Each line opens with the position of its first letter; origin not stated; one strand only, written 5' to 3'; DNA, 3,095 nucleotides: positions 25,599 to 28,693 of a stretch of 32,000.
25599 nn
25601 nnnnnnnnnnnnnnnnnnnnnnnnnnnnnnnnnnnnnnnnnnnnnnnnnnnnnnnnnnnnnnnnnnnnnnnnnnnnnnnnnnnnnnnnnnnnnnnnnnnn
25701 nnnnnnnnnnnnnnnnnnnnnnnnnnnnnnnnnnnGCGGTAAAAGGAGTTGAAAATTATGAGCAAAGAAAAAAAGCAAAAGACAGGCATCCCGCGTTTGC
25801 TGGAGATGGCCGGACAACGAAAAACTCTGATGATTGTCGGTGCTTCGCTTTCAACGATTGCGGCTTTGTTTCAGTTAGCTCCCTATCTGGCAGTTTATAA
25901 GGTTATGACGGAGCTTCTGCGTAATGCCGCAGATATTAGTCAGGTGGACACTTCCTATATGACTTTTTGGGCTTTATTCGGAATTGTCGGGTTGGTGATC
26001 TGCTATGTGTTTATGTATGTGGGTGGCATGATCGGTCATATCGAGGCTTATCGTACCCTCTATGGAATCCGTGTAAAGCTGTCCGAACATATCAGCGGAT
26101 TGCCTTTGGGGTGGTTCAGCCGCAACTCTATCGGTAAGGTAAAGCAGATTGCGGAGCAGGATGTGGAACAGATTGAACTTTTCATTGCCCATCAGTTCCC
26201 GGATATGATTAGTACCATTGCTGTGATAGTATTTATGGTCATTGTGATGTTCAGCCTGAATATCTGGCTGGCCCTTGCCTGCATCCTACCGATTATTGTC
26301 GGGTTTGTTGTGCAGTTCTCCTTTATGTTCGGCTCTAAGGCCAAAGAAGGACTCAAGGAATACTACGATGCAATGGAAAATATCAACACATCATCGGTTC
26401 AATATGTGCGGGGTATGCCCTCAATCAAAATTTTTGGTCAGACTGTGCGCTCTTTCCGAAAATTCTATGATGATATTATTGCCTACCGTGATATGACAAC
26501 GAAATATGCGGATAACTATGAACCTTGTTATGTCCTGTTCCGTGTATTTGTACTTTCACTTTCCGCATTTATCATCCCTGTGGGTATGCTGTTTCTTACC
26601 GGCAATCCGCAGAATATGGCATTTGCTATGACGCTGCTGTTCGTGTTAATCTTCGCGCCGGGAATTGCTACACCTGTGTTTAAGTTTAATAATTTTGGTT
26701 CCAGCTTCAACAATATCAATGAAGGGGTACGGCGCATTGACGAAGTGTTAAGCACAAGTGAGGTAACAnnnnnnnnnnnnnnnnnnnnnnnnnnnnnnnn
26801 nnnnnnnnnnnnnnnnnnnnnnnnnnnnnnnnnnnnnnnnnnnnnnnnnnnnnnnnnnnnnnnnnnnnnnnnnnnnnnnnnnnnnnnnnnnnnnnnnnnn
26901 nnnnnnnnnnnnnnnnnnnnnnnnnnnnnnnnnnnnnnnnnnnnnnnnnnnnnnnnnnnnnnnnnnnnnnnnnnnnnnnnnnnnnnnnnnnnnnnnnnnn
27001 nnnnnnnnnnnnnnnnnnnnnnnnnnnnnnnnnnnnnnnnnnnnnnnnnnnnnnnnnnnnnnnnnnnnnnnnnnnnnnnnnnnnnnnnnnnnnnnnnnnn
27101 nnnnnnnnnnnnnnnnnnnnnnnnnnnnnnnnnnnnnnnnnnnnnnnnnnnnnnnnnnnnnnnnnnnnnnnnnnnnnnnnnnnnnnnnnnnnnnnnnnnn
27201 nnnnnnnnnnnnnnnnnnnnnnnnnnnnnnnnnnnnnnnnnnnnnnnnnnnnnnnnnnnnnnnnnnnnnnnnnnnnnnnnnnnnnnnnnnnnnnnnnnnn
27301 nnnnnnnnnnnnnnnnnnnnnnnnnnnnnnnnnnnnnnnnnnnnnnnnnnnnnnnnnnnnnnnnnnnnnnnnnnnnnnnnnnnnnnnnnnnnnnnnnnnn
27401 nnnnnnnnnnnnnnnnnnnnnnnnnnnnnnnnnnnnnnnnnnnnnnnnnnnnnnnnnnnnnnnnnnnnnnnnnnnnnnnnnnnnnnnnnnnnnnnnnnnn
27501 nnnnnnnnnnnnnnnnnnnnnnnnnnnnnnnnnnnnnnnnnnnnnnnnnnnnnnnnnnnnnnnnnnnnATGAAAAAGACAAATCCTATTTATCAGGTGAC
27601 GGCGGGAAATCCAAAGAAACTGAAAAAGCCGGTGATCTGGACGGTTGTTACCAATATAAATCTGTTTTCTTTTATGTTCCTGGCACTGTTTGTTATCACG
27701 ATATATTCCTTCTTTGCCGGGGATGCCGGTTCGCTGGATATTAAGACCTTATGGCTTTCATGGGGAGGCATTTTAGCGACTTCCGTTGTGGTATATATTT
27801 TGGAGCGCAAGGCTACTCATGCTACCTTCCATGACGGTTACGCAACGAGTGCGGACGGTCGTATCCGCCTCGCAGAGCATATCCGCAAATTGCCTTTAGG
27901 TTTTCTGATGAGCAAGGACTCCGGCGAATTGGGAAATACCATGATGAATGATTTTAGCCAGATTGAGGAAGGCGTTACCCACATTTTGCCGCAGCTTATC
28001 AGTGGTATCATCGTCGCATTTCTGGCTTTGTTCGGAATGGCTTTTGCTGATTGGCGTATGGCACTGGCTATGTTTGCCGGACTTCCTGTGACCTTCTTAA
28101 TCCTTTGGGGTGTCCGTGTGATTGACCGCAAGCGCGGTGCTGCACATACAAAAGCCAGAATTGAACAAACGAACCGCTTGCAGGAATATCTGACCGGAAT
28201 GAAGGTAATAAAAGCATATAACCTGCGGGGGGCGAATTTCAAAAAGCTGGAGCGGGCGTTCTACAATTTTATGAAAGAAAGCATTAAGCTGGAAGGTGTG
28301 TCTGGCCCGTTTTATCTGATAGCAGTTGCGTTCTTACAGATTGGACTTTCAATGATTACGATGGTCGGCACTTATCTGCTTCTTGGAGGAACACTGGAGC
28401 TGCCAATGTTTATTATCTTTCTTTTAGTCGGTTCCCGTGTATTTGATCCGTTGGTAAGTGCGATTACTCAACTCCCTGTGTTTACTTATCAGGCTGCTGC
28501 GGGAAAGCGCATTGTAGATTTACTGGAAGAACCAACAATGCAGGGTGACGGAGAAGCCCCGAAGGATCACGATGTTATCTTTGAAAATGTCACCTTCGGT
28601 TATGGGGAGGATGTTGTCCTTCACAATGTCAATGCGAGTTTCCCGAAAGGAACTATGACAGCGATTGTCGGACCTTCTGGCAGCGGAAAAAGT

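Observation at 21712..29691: AT-rich cargo on a GC-rich recombinase element combines AraC, an ECF importer with an MptD-like S component, a heterodimeric ABC pair and a DtxR-family regulator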

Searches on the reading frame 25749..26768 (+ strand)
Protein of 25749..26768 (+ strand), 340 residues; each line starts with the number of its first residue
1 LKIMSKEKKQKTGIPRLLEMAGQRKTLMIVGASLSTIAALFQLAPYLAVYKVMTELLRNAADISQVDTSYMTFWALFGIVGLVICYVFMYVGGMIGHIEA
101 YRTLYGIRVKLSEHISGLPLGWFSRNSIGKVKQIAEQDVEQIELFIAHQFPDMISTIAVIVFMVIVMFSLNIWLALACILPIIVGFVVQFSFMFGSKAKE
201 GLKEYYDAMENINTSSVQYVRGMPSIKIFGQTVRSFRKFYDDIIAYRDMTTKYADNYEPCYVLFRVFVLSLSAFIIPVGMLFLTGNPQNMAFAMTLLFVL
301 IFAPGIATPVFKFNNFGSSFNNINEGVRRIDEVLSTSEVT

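Call 29: search_solved_structures(query=window:25749-26768:+, max_evalue=0.001)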
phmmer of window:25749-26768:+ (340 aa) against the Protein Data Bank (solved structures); distinct sequences matched with E-value up to 0.001: 42.
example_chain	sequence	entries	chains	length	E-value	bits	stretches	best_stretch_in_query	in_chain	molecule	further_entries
9g2p_A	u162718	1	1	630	6.8e-18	68.6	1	23-246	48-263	Mycobactin import ATP-binding/permease protein IrtA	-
9fw3_A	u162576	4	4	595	7.5e-18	68.5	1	23-246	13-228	Mycobactin import ATP-binding/permease protein IrtA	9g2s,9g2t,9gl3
9g2v_A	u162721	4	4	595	7.5e-18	68.5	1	23-246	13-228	Mycobactin import ATP-binding/permease protein IrtA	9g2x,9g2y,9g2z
9g2k_A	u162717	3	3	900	9.2e-18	68.2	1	23-246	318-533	Mycobactin import ATP-binding/permease protein IrtA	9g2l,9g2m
9fxc_A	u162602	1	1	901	9.2e-18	68.2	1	23-246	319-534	Mycobactin import ATP-binding/permease protein IrtA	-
6tej_A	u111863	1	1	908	9.3e-18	68.2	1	23-246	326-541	Drug ABC transporter ATP-binding protein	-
7wiw_A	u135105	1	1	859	6.1e-17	65.5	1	25-246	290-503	Mycobactin import ATP-binding/permease protein IrtA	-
7wiu_A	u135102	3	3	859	6.1e-17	65.5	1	25-246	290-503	Mycobactin import ATP-binding/permease protein IrtA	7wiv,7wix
9g36_A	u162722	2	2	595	2.6e-16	63.4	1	23-246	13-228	Mycobactin import ATP-binding/permease protein IrtA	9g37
6p6i_A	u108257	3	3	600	4.2e-11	46.3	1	62-249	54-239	inner membrane ABC-transporter | ABC transporter ATP-binding protein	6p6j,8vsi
2hyd_A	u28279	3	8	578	9.4e-07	32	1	87-239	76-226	ABC transporter homolog | Multidrug export ATP-binding/permease protein SAV1866 | CYSTIC FIBROSIS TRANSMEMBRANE CONDUCTANCE REGULATOR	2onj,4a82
6quz_B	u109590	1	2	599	1.7e-06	31.2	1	70-241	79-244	Uncharacterized ABC transporter ATP-binding protein TM_0288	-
3qf4_B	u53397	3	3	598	1.7e-06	31.2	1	70-241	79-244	Uncharacterized ABC transporter ATP-binding protein TM_0288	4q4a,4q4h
4q4j_B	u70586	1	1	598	1.7e-06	31.2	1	70-241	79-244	Uncharacterized ABC transporter ATP-binding protein TM_0288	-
6qv0_B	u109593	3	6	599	1.8e-06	31.1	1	29-241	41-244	Uncharacterized ABC transporter ATP-binding protein TM_0288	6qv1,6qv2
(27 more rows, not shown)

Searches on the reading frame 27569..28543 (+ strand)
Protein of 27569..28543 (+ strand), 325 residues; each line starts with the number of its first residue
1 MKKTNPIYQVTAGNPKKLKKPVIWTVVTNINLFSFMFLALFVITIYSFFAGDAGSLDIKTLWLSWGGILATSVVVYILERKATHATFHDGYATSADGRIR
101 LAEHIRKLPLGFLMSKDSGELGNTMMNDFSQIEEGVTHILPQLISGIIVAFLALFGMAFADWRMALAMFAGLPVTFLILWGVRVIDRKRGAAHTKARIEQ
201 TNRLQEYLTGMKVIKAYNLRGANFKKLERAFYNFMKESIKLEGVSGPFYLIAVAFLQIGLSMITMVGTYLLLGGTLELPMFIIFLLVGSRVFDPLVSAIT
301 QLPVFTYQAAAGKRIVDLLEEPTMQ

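Call 30: search_solved_structures(query=window:27569-28543:+, max_evalue=0.001)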
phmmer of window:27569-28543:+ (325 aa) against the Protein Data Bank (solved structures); distinct sequences matched with E-value up to 0.001: 41.
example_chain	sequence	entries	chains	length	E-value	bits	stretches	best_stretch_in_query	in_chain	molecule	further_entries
9x4a_B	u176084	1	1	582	4.8e-11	45.8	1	91-303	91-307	Lipid/multidrug/protein-type ABC exporter, ATP binding/membrane-spanning protein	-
9x46_B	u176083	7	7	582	4.9e-11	45.8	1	91-303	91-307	Lipid/multidrug/protein-type ABC exporter, ATP binding/membrane-spanning protein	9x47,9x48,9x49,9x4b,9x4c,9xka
6p6i_A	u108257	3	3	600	6.3e-11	45.5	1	57-297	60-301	inner membrane ABC-transporter | ABC transporter ATP-binding protein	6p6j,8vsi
2hyd_A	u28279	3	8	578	8.7e-10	41.7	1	96-321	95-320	ABC transporter homolog | Multidrug export ATP-binding/permease protein SAV1866 | CYSTIC FIBROSIS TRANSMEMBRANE CONDUCTANCE REGULATOR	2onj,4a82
6p6i_B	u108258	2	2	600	5.7e-09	39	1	63-316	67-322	ABC transporter protein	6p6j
8vsi_B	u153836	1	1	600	5.7e-09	39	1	63-316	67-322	Permease and ATP-binding protein of yersiniabactin-iron ABC transporter YbtQ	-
7wiw_A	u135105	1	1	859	9.7e-09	38.3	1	32-236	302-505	Mycobactin import ATP-binding/permease protein IrtA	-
7wiu_A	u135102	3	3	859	9.7e-09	38.3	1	32-236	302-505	Mycobactin import ATP-binding/permease protein IrtA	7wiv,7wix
7wiw_B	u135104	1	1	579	1.2e-08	38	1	59-324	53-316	Mycobactin import ATP-binding/permease protein IrtB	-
7wiu_B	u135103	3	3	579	1.2e-08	38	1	59-324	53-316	Mycobactin import ATP-binding/permease protein IrtB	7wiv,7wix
9g2p_A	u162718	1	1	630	2e-08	37.2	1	17-323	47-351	Mycobactin import ATP-binding/permease protein IrtA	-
9fw3_A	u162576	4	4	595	2.1e-08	37.2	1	18-323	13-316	Mycobactin import ATP-binding/permease protein IrtA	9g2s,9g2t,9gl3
9g2v_A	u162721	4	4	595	2.1e-08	37.2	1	18-323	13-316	Mycobactin import ATP-binding/permease protein IrtA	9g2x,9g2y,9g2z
9g2k_A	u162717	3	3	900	4.3e-08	36.2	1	17-323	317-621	Mycobactin import ATP-binding/permease protein IrtA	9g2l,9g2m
9fxc_A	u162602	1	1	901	4.3e-08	36.2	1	17-323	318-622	Mycobactin import ATP-binding/permease protein IrtA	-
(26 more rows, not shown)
